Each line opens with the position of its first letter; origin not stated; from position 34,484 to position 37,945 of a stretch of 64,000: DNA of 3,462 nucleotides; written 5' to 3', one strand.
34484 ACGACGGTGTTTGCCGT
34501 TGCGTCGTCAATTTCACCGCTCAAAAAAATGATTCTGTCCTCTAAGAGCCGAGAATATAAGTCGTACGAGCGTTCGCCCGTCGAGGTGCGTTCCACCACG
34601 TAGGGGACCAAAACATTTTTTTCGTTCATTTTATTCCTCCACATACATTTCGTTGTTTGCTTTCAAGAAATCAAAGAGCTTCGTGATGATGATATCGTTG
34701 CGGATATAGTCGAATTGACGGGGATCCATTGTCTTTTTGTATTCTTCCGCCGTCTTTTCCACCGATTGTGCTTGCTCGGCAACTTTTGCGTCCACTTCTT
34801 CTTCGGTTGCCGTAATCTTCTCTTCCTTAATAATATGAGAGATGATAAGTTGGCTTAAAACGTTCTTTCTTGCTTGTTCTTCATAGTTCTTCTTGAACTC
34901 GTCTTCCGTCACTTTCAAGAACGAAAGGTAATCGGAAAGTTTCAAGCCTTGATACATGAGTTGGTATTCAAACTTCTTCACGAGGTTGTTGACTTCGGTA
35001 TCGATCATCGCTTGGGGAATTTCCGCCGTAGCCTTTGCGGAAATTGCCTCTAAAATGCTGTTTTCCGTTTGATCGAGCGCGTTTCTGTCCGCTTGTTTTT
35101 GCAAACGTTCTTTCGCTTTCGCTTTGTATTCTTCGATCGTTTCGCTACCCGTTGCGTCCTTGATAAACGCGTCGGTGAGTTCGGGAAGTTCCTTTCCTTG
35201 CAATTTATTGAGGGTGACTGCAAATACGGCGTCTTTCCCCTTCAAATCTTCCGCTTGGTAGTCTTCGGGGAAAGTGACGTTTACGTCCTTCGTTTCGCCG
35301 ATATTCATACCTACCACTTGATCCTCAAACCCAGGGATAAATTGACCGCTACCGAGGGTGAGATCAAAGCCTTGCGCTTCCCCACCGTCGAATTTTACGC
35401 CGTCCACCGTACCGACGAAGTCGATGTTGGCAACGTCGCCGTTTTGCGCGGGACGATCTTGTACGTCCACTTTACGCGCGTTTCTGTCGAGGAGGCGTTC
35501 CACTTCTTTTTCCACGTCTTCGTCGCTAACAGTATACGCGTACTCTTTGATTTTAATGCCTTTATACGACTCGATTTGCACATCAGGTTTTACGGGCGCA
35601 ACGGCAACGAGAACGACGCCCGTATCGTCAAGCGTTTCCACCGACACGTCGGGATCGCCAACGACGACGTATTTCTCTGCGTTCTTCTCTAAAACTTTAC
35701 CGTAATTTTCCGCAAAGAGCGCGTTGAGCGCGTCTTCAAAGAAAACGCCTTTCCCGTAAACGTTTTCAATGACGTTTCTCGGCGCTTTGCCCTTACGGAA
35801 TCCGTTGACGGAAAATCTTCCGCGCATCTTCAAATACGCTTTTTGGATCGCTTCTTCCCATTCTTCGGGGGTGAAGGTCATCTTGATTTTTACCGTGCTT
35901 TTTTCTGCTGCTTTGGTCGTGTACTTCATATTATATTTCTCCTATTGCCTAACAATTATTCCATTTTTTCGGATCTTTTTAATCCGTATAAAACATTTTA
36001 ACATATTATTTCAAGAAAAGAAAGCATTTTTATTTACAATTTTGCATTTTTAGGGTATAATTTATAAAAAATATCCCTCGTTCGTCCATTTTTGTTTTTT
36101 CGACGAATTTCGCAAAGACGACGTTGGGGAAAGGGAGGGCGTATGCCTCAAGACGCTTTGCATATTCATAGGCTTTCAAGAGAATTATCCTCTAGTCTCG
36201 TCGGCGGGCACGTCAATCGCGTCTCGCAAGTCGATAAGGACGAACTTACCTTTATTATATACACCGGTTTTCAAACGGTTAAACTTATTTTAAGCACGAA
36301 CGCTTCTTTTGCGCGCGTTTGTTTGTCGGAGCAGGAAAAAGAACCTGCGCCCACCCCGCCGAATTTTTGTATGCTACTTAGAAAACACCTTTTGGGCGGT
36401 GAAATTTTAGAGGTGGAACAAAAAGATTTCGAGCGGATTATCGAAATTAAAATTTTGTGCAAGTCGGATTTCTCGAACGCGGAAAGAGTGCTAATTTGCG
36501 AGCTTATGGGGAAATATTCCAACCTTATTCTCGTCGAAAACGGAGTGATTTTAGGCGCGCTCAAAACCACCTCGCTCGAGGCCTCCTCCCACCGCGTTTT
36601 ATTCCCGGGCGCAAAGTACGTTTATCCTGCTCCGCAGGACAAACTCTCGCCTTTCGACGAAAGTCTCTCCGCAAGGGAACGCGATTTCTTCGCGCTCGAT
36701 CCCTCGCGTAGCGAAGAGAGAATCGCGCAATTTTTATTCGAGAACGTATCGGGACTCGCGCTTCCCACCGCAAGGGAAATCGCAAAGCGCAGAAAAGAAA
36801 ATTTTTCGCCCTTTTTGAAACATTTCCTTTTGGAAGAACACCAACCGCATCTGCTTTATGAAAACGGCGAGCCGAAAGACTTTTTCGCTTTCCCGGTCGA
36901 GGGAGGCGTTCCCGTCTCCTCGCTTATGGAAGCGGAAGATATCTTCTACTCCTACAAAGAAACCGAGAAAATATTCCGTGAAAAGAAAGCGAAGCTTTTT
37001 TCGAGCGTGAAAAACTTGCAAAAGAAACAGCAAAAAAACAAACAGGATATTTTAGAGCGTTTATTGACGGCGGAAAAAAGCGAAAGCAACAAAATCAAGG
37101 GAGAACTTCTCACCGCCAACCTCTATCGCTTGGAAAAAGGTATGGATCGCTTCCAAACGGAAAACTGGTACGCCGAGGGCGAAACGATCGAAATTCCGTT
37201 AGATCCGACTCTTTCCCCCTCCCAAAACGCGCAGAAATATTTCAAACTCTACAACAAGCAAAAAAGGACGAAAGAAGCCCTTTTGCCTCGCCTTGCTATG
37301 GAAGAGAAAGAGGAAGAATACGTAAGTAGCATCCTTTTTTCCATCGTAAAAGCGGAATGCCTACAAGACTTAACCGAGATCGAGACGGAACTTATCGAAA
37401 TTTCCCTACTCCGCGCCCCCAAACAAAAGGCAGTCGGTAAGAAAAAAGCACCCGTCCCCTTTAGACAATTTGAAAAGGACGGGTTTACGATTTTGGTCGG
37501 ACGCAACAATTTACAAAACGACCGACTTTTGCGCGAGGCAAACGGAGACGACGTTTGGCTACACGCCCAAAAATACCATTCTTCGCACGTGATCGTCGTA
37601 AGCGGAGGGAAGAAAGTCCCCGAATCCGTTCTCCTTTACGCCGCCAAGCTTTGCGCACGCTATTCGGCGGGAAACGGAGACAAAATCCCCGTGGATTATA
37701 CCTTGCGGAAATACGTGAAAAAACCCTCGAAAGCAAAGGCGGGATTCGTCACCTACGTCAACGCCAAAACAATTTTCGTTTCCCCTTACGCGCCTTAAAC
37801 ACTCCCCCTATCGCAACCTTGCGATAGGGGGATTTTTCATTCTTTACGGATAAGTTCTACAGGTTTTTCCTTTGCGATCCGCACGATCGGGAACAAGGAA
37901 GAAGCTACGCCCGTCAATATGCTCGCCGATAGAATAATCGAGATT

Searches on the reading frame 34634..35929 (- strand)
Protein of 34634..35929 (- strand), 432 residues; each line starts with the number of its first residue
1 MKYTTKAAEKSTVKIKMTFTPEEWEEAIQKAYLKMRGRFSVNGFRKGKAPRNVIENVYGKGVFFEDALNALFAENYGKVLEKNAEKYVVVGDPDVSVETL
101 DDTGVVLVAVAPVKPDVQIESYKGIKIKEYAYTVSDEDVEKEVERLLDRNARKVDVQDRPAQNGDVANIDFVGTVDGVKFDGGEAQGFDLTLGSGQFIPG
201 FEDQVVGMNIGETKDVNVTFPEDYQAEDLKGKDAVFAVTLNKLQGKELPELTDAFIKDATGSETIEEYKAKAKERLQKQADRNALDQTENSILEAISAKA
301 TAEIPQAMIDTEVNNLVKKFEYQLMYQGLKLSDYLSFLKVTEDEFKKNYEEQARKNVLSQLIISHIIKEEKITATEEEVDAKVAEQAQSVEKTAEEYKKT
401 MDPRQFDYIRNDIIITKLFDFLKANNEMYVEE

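Call 56: search_protein_families(library=pfam, proteins=[window:34634-35929:-], max_evalue=0.00001)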
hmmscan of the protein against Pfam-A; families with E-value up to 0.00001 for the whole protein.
window:34634-35929:- (432 aa): 3 families
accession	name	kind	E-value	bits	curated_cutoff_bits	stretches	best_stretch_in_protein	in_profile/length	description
PF05697.18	Trigger_N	-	2e-35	122.6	22.2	1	1-146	1-144/144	Bacterial trigger factor protein (TF)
PF05698.19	Trigger_C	-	4.2e-35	121.6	22.7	1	264-423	1-161/162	Bacterial trigger factor protein (TF) C-terminus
PF00254.34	FKBP_C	-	2.2e-20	73.2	21.1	1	159-240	3-93/94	FKBP-type peptidyl-prolyl cis-trans isomerase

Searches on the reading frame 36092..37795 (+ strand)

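Call 56: search_protein_families(library=pfam, proteins=[window:36092-37795:+], max_evalue=0.00001)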
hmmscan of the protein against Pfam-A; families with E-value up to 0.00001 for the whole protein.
window:36092-37795:+ (568 aa): 3 families
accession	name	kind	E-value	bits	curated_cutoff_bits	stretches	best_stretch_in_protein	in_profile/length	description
PF05833.16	NFACT_N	-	2.9e-108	363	31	1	21-452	1-455/456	NFACT N-terminal and middle domains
PF05670.18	NFACT-R_1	-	8.2e-12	46.1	29.8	1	461-546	7-97/112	NFACT protein RNA binding domain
PF18297.6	NFACT-R_2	-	4.4e-06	27.2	26.9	0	462-538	7-81/104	NFACT protein RNA binding domain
